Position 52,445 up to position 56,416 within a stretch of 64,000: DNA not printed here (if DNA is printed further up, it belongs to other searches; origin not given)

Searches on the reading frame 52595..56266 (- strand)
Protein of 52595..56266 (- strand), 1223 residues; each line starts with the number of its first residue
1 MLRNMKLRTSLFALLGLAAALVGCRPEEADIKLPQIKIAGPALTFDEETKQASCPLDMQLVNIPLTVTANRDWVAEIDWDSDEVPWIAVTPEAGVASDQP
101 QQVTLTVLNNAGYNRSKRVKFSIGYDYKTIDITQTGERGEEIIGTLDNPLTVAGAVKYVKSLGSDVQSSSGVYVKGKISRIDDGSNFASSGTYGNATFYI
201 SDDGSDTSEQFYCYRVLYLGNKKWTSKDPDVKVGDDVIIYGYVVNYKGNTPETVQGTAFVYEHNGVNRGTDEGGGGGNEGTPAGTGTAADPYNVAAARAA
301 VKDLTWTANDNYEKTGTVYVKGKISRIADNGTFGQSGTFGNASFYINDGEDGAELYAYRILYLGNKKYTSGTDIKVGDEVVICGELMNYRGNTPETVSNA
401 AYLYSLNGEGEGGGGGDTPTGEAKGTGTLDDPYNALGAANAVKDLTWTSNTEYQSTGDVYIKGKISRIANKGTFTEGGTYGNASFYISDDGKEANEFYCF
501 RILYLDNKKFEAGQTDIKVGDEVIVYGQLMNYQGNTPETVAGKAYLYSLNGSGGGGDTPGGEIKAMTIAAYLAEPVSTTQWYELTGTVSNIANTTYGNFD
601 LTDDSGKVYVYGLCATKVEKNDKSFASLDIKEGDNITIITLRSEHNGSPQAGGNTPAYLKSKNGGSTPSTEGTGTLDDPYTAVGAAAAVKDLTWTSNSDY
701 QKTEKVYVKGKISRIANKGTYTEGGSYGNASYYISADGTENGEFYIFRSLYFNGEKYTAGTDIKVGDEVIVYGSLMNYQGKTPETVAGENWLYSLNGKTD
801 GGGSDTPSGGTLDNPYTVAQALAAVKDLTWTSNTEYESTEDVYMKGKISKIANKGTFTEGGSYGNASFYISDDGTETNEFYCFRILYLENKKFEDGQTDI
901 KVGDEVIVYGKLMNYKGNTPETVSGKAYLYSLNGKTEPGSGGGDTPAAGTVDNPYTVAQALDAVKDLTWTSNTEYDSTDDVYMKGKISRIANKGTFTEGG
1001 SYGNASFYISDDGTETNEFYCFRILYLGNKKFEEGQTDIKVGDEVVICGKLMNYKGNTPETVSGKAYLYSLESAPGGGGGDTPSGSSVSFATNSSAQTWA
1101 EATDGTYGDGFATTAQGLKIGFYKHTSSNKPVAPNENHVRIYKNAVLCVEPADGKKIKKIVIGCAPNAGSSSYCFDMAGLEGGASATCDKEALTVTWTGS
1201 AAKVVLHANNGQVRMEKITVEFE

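Call 65: search_protein_families(library=pfam, proteins=[window:52595-56266:-], max_evalue=0.001)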
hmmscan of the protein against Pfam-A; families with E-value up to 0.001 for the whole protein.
window:52595-56266:- (1223 aa): 2 families
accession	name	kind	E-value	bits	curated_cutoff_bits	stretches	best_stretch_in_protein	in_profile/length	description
PF01336.31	tRNA_anti-codon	-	4.2e-25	87.9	27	0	845-919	4-64/75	OB-fold nucleic acid binding domain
PF07383.17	DUF1496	-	0.00019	21.3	20.2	0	359-392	11-44/53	Protein of unknown function (DUF1496)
